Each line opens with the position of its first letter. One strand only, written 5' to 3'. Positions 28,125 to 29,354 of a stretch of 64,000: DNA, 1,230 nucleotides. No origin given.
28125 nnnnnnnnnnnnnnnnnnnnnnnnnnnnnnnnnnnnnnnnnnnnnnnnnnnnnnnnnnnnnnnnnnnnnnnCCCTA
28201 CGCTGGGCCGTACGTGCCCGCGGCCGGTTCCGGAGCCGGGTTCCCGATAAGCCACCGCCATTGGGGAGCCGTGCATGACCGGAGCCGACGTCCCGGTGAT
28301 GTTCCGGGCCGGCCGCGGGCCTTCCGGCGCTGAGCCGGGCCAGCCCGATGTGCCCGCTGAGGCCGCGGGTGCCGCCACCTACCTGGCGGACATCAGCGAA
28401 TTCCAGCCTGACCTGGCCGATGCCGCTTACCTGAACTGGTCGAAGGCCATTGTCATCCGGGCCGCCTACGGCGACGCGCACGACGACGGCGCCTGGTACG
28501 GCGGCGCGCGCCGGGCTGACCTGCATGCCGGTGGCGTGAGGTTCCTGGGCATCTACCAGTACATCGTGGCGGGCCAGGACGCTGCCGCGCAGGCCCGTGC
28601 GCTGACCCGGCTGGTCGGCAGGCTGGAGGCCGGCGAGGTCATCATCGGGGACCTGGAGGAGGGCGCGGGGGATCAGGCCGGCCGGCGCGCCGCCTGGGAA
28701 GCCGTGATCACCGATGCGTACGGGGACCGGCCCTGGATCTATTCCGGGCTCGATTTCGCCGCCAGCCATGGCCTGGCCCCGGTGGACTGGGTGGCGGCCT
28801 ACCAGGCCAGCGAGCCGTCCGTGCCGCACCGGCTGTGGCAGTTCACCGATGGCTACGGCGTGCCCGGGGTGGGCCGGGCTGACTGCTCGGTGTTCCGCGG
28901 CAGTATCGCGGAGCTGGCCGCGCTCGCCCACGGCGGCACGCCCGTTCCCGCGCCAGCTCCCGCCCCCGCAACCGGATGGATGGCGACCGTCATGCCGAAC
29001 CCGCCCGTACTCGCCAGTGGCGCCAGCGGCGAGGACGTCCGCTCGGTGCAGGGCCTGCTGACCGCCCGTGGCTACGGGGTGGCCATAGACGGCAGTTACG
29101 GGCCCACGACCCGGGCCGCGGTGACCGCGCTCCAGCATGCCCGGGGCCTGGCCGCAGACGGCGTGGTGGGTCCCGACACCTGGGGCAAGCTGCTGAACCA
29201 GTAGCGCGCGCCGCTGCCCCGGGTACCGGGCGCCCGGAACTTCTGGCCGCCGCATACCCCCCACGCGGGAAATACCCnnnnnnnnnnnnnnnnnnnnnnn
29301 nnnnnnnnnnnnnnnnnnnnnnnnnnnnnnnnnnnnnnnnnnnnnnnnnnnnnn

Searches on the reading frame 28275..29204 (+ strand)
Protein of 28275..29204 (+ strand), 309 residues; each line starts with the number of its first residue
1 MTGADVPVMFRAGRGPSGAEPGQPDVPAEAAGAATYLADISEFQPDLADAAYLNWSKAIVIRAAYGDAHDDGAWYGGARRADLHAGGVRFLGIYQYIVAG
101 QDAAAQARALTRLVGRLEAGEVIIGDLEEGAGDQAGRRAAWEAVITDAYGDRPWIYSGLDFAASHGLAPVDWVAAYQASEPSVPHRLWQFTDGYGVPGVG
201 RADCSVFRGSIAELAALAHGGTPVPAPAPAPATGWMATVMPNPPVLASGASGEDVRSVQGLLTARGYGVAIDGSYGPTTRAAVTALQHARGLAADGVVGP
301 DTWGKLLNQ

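Call 103: search_protein_families(library=phrogs, proteins=[window:28275-29204:+], max_evalue=0.001)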
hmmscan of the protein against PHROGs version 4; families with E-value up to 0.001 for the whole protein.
window:28275-29204:+ (309 aa): 13 families
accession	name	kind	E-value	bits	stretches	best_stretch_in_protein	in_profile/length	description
phrog_291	-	lysis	9.7e-18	65.2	1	34-221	112-322/509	endolysin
phrog_1493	-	lysis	1e-17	65.4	1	222-308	224-307/394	endolysin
phrog_2649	-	lysis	7.7e-16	59.7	1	233-307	162-236/261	endolysin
phrog_3084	-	lysis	1e-12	48.8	1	20-264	144-408/468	endolysin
phrog_1224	-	head and packaging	5e-12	46.8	1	246-307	4-65/438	endolysin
phrog_17214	-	lysis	2.6e-08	34.9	1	246-307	245-313/322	endolysin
phrog_1512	-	lysis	3.7e-07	31.4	1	221-306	153-242/314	endolysin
phrog_6219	-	lysis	3.9e-07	30.9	1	151-212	121-191/326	endolysin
phrog_6745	-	lysis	5.1e-07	29.9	1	38-180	7-158/396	endolysin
phrog_880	-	lysis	5.7e-07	30.2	1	185-306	308-431/435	endolysin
phrog_16428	-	lysis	2.6e-05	24.1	1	266-302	476-514/520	endolysin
phrog_9589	-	lysis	0.00033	21.6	1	191-299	149-264/281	endolysin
phrog_23452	-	unknown function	0.00049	21.2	0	246-306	55-121/135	-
